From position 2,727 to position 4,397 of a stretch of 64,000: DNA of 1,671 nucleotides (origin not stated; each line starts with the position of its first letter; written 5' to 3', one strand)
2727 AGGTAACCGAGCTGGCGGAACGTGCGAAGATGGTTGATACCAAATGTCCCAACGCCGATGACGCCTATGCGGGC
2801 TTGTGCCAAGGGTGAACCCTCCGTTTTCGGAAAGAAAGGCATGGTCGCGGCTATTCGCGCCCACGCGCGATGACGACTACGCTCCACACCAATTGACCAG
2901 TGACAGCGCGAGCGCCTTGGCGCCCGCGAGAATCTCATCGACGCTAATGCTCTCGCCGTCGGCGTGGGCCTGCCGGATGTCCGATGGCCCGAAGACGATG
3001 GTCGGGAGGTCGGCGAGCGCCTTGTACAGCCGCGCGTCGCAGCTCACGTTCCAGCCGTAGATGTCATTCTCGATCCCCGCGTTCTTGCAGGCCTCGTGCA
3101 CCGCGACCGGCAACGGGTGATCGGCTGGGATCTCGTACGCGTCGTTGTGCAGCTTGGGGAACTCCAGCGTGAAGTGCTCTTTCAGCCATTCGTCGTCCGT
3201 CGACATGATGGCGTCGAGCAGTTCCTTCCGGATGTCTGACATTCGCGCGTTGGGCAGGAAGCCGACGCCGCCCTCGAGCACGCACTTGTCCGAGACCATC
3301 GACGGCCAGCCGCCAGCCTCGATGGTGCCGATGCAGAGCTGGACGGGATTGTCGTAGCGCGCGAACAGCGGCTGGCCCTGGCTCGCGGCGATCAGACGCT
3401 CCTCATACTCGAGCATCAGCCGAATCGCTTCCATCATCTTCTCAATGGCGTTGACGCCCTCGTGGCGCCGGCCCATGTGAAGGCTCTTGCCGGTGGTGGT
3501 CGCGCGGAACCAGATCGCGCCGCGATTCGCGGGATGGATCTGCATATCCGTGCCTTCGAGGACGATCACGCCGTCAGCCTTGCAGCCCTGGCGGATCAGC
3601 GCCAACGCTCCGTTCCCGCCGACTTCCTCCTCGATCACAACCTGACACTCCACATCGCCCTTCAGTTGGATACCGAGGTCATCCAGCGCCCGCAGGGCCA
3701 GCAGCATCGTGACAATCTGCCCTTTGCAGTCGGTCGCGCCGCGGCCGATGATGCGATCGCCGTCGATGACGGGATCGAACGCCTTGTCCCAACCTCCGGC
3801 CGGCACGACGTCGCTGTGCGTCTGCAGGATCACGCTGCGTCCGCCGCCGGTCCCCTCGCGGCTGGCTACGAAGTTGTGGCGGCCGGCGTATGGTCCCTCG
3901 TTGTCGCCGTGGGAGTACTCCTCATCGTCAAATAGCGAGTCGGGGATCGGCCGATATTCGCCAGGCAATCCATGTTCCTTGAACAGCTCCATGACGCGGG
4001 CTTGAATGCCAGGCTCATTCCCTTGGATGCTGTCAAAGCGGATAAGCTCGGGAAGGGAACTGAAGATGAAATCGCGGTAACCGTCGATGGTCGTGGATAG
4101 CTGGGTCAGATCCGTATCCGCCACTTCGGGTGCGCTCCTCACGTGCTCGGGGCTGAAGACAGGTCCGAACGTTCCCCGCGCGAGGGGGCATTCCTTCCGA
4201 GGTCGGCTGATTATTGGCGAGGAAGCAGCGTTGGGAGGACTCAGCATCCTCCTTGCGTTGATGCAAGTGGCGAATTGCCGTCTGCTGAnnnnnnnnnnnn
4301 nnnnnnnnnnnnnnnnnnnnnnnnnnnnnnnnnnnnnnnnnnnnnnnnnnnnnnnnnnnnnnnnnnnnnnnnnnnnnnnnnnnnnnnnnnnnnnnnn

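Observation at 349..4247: Convergent DegT aminotransferase / Gfo-Idh-MocA oxidoreductase / M20 deacylase module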

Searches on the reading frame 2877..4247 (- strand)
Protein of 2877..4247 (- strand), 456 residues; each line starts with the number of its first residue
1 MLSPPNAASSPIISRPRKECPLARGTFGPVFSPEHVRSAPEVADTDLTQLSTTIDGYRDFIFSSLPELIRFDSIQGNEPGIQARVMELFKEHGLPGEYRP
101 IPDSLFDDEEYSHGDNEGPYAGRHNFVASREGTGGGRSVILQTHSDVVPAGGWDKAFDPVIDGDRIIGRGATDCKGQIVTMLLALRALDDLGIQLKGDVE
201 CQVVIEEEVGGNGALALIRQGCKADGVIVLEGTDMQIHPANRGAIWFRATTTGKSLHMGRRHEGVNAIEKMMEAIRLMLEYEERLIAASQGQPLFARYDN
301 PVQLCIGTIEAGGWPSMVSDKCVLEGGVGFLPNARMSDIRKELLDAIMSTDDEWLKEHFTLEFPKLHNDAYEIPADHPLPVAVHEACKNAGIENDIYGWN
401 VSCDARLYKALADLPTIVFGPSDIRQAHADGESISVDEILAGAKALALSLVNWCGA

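Call 3: search_protein_families(library=pfam, proteins=[window:2877-4247:-], max_evalue=0.001)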
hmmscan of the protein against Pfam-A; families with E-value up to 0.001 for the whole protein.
window:2877-4247:- (456 aa): 3 families
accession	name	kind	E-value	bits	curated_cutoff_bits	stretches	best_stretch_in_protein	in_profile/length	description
PF01546.33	Peptidase_M20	-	6.5e-28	98.5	24.6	1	141-448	2-202/206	Peptidase family M20/M25/M40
PF07687.19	M20_dimer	-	1.4e-13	51.2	21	1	240-350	2-102/107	Peptidase dimerisation domain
PF04389.22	Peptidase_M28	-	0.00097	19.3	21.3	0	125-226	1-88/193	Peptidase family M28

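Call 5: search_protein_families(library=ncbifam, proteins=[window:2877-4247:-], max_evalue=0.00001)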
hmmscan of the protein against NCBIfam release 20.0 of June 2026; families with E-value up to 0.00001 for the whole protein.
window:2877-4247:- (456 aa): 44 families (the best 25 are shown)
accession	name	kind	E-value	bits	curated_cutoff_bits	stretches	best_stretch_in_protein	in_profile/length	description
NF005373.0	PRK06915.1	equivalog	3e-86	290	428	1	50-455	8-419/422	peptidase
NF005306.0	PRK06837.1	subfamily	8e-76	255.6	376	1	53-455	14-423/427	ArgE/DapE family deacylase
TIGR01910.1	DapE-ArgE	subfamily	6.8e-68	229.5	217.6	1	64-441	3-369/373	ArgE/DapE family deacylase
TIGR01892.1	AcOrn-deacetyl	equivalog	4.9e-39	134.4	297.7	1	122-444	45-359/365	acetylornithine deacetylase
NF006370.0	PRK08596.1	equivalog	1.3e-37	129.4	412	1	117-454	60-420/425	acetylornithine deacetylase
NF005710.0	PRK07522.1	subfamily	1.2e-34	120.2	412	1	127-447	60-382/391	acetylornithine deacetylase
NF006400.0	PRK08651.1-3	equivalog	1.2e-32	113.2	374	1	85-445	39-398/410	succinyl-diaminopimelate desuccinylase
NF006399.0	PRK08651.1-2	equivalog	2e-32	112.7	381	1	126-446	57-397/405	succinyl-diaminopimelate desuccinylase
NF009555.0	PRK13004.1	equivalog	5.4e-31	107.8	321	2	135-284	68-223/399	YgeY family selenium metabolism-linked hydrolase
NF006365.0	PRK08588.1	subfamily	3.1e-28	99.2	289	1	122-440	52-367/383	succinyl-diaminopimelate desuccinylase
NF003474.0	PRK05111.1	equivalog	4.3e-27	95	460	1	122-454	60-381/383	acetylornithine deacetylase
NF010589.0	PRK13983.1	equivalog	6.3e-25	87.9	333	1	49-448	4-404/409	M20 family metallo-hydrolase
NF006402.0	PRK08651.1-5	equivalog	1.6e-23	83.3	369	1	124-449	45-363/369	succinyl-diaminopimelate desuccinylase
NF009558.0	PRK13013.1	equivalog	4.8e-23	81.5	428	1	119-452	69-422/429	acetylornithine deacetylase/succinyl-diaminopimelate desuccinylase family protein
TIGR03526.1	selenium_YgeY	hypoth_equivalog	2.1e-22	79.5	321.5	1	135-279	66-216/395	YgeY family selenium metabolism-linked hydrolase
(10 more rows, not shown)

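Call 9: search_solved_structures(query=window:2877-4247:-, max_evalue=1e-8)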
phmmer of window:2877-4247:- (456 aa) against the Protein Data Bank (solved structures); distinct sequences matched with E-value up to 1e-8: 8.
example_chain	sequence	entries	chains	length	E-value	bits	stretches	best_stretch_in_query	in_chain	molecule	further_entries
3pfo_A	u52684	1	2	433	2.2e-43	152.3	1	51-455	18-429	putative acetylornithine deacetylase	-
7uoi_A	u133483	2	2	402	9.6e-22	81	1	64-440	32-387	succinyl-diaminopimelate desuccinylase | Probable succinyl-diaminopimelate desuccinylase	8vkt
7rsf_A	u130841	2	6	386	2.6e-17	66.3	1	123-435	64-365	Acetylornithine deacetylase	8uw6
2rb7_A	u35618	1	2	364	1.5e-12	50.6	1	135-275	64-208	Peptidase, M20/M25/M40 family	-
3ct9_A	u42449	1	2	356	2.7e-10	43.2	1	138-324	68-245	Acetylornithine deacetylase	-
7m6u_A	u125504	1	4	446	4.6e-10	42.4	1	115-275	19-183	Carboxypeptidase G2 circular permuation pro-domain fusion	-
1cg2_A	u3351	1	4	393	1.3e-09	41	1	125-275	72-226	CARBOXYPEPTIDASE G2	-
6xj5_A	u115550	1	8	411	2e-09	40.4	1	125-275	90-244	Carboxypeptidase G2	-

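Call 54: find_homologous_proteins(query=window:2877-4124:-, max_evalue=1e-30)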
Query window:2877-4124:- (415 aa): 803 proteins with E <= 1e-30 among 8000 candidates; the best 120 are listed.
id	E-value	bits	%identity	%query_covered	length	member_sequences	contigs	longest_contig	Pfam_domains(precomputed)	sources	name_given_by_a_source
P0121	1.9e-283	958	100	100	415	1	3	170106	PF01546.34,PF07687.20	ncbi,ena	-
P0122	2.3e-222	757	77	100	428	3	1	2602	PF01546.34,PF07687.20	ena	-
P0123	5.8e-222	755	77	100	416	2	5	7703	PF01546.34,PF07687.20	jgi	jgi:acetylornithine deacetylase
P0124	3.6e-221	753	78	100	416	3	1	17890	PF01546.34,PF07687.20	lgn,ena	-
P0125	7.2e-221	752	76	100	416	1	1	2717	PF01546.34,PF07687.20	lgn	-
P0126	9.9e-220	748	76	100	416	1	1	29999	PF01546.34,PF07687.20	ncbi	-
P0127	2.7e-219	747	75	100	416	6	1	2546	PF01546.34,PF07687.20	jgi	-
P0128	6.0e-218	742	76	100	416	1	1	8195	PF01546.34,PF07687.20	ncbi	-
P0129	1.7e-217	741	75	100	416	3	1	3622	PF01546.34,PF07687.20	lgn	-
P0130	3.0e-217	740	75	100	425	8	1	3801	PF01546.34,PF07687.20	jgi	-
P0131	8.3e-217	738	75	100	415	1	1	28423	PF01546.34,PF07687.20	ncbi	ncbi:MAG: ArgE/DapE family deacylase [Candidatus Zipacnadales bacterium]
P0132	7.6e-215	732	76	99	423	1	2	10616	PF01546.34,PF07687.20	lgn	-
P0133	4.0e-213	726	75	100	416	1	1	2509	PF01546.34,PF07687.20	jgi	jgi:acetylornithine deacetylase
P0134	2.0e-198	678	72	100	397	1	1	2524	PF01546.34,PF07687.20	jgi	jgi:acetylornithine deacetylase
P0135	4.4e-187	641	68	100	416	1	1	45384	PF01546.34,PF07687.20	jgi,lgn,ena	-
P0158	1.9e-169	582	62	99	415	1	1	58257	PF01546.34,PF07687.20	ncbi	-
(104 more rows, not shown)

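Call 55: find_encoding_contigs(protein=P0131, flank=8000, max_places=1)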
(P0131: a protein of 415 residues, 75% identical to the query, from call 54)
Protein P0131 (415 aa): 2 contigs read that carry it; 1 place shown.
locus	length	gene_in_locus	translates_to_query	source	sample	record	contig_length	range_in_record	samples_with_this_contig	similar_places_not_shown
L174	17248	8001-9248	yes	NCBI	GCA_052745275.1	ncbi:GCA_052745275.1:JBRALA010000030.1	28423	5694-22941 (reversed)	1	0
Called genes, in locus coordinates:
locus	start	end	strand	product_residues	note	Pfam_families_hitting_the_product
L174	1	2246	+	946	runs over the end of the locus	PF00754:F5_F8_type_C, PF22633:F5_F8_type_C_2, PF18582:HZS_alpha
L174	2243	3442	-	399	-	-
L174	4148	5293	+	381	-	PF04389:Peptidase_M28, PF01546:Peptidase_M20, PF07687:M20_dimer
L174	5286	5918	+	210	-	PF00657:Lipase_GDSL, PF13472:Lipase_GDSL_2, PF25182:NonGDSL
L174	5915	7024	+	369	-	PF01168:Ala_racemase_N, PF00842:Ala_racemase_C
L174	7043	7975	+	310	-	PF00288:GHMP_kinases_N, PF08544:GHMP_kinases_C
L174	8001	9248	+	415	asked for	PF01546:Peptidase_M20, PF07687:M20_dimer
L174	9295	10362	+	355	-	PF01408:GFO_IDH_MocA, PF22725:GFO_IDH_MocA_C3, PF02894:GFO_IDH_MocA_C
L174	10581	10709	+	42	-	-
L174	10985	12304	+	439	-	PF00202:Aminotran_3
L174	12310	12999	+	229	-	PF01810:LysE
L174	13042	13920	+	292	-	PF01634:HisG, PF08029:HisG_C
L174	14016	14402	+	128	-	-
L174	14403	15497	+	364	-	PF00383:dCMP_cyt_deam_1, PF14437:MafB19-deam, PF01872:RibD_C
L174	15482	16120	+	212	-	PF00677:Lum_binding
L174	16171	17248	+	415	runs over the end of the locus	PF00926:DHBP_synthase, PF00925:GTP_cyclohydro2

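Call 56: find_encoding_contigs(protein=P0158, flank=8000, max_places=1)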
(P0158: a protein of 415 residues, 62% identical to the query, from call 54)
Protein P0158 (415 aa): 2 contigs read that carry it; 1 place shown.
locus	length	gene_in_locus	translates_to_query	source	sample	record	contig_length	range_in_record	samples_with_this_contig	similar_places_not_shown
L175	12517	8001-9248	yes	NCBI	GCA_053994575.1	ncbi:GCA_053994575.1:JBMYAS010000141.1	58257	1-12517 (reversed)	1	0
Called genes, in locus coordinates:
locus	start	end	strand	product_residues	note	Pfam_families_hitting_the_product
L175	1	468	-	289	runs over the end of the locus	PF00528:BPD_transp_1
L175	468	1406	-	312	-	PF00528:BPD_transp_1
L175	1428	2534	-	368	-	PF12849:PBP_like_2, PF13531:SBP_bac_11, PF12727:PBP_like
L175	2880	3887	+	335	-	PF00480:ROK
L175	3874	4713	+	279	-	PF06560:GPI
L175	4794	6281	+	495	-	PF00478:IMPDH, PF00571:CBS, PF00977:His_biosynth (faint), PF01070:FMN_dh, PF02310:B12-binding (faint), PF01645:Glu_synthase (weak), PF03060:NMO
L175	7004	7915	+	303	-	PF00288:GHMP_kinases_N, PF08544:GHMP_kinases_C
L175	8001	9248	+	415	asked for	PF01546:Peptidase_M20, PF07687:M20_dimer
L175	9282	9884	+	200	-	-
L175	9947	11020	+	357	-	PF01408:GFO_IDH_MocA, PF22725:GFO_IDH_MocA_C3, PF02894:GFO_IDH_MocA_C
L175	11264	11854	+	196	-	PF04140:ICMT, PF04191:PEMT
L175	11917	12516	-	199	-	?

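Call 57: search_protein_families(library=ncbifam, proteins=[L174:7043-7975:+, L175:7004-7915:+, L175:9282-9884:+, L174:10985-12304:+, L174:4148-5293:+], max_evalue=1e-10)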
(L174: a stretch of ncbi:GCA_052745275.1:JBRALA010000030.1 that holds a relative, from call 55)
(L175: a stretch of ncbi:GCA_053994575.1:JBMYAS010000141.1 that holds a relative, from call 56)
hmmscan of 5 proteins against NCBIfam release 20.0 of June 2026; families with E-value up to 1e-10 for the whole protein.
L174:7043-7975:+ (310 aa): 4 families
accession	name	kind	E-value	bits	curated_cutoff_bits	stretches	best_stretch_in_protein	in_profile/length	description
TIGR00191.1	thrB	equivalog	2.6e-80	269.5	168.25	1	5-306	2-301/304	homoserine kinase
NF002288.1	PRK01212.1-4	equivalog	3.9e-61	206.7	194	1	6-304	2-301/303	homoserine kinase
NF002870.0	PRK03188.1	equivalog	1.3e-24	86.4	286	1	25-307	42-305/310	4-(cytidine 5'-diphospho)-2-C-methyl-D-erythritol kinase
TIGR01920.1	Shik_kin_archae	equivalog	3.3e-13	49.6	126.85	1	63-283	47-259/266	shikimate kinase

L175:7004-7915:+ (303 aa): 5 families
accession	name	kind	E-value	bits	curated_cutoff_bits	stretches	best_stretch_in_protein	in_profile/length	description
TIGR00191.1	thrB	equivalog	2e-77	260.1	168.25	1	7-300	2-302/304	homoserine kinase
NF002288.1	PRK01212.1-4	equivalog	1.9e-58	197.9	194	1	8-298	2-302/303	homoserine kinase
NF002870.0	PRK03188.1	equivalog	9e-29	100.1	286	1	26-300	41-305/310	4-(cytidine 5'-diphospho)-2-C-methyl-D-erythritol kinase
NF011202.0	PRK14608.1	equivalog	6.2e-13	48.7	204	1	31-278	45-281/294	4-(cytidine 5'-diphospho)-2-C-methyl-D-erythritol kinase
TIGR01920.1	Shik_kin_archae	equivalog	1.3e-11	44.4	126.85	0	23-202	18-199/266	shikimate kinase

L175:9282-9884:+ (200 aa): 0 families

L174:10985-12304:+ (439 aa): 69 families (the best 25 are shown)
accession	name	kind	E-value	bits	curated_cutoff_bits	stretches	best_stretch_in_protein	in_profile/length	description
NF004426.0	PRK05769.1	equivalog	4.9e-127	424.4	552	1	2-433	6-437/441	acetyl ornithine aminotransferase family protein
NF006228.0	PRK08360.1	equivalog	2.7e-113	378.9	608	1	19-434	10-425/443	aspartate aminotransferase family protein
NF004714.0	PRK06058.1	subfamily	9.7e-113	377.1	639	1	3-433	13-444/447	4-aminobutyrate--2-oxoglutarate transaminase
TIGR00700.1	GABAtrnsam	equivalog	1.2e-108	363.4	506.65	1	20-433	3-418/420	4-aminobutyrate--2-oxoglutarate transaminase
NF005376.0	PRK06918.1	equivalog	3.6e-108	361.8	676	1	4-436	8-444/451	4-aminobutyrate--2-oxoglutarate transaminase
NF005993.0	PRK08117.1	subfamily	4.5e-108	361.6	574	1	19-434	12-428/433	aspartate aminotransferase family protein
NF045634.1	LeuMetRace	equivalog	3.8e-99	332.3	800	1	20-433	11-424/432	leucine/methionine racemase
NF005692.0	PRK07495.1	equivalog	1.4e-97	327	724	1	37-436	27-422/425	4-aminobutyrate--2-oxoglutarate transaminase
NF049939.1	HyAminethphonNHLyPbfA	equivalog_domain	7.6e-96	321.2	525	1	14-434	24-440/442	(R)-1-hydroxy-2-aminoethylphosphonate ammonia-lyase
NF006368.0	PRK08593.1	equivalog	8e-94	314.8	570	1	30-436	24-432/448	aspartate aminotransferase family protein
NF004171.0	PRK05639.1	equivalog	2.5e-91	306.8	639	1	2-439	4-447/457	alanine/serine racemase family protein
TIGR00707.1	argD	subfamily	9.1e-91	304.5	410.05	1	32-433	9-380/381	acetylornithine/succinylornithine family transaminase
NF005985.0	PRK08088.1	equivalog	1.1e-86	291.2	713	1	19-433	10-421/426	4-aminobutyrate--2-oxoglutarate transaminase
NF004755.0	PRK06082.1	equivalog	2.3e-86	290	467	1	19-435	41-451/459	aspartate aminotransferase family protein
NF004718.0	PRK06062.1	subfamily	4.6e-85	285.9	472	1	21-434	26-447/454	hypothetical protein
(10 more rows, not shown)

L174:4148-5293:+ (381 aa): 46 families (the best 25 are shown)
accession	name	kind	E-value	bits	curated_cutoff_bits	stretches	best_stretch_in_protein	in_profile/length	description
TIGR01892.1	AcOrn-deacetyl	equivalog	1.1e-66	225.4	297.7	1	22-368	14-360/365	acetylornithine deacetylase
TIGR01910.1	DapE-ArgE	subfamily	2.4e-65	221.2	217.6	1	2-366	4-371/373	ArgE/DapE family deacylase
NF005710.0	PRK07522.1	subfamily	3.1e-61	207.7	412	1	22-374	25-386/391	acetylornithine deacetylase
NF003474.0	PRK05111.1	equivalog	5.4e-54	183.6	460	1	24-376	31-380/383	acetylornithine deacetylase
NF009555.0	PRK13004.1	equivalog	4e-51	174.1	321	1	53-375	59-394/399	YgeY family selenium metabolism-linked hydrolase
NF006365.0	PRK08588.1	subfamily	2e-50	172.2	289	1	24-376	25-380/383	succinyl-diaminopimelate desuccinylase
NF006399.0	PRK08651.1-2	equivalog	7.3e-46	157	381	1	2-218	10-224/405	succinyl-diaminopimelate desuccinylase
NF009558.0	PRK13013.1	equivalog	1e-45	156.2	428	1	50-368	71-415/429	acetylornithine deacetylase/succinyl-diaminopimelate desuccinylase family protein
NF006400.0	PRK08651.1-3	equivalog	5.8e-43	147.2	374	1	51-377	71-407/410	succinyl-diaminopimelate desuccinylase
NF006402.0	PRK08651.1-5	equivalog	1.3e-41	142.8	369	1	65-371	60-362/369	succinyl-diaminopimelate desuccinylase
TIGR01900.1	dapE-gram_pos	equivalog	3.9e-41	141.1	304.2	1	25-371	22-348/351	succinyl-diaminopimelate desuccinylase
NF010589.0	PRK13983.1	equivalog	4.5e-37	128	333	1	2-373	20-406/409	M20 family metallo-hydrolase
TIGR03526.1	selenium_YgeY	hypoth_equivalog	1.9e-36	125.8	321.5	1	61-372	64-389/395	YgeY family selenium metabolism-linked hydrolase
NF005913.0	PRK07906.1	subfamily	4e-35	121.3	382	1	2-214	21-247/442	hypothetical protein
NF006439.0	PRK08737.1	equivalog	1.3e-34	119.9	345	1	62-373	61-361/364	acetylornithine deacetylase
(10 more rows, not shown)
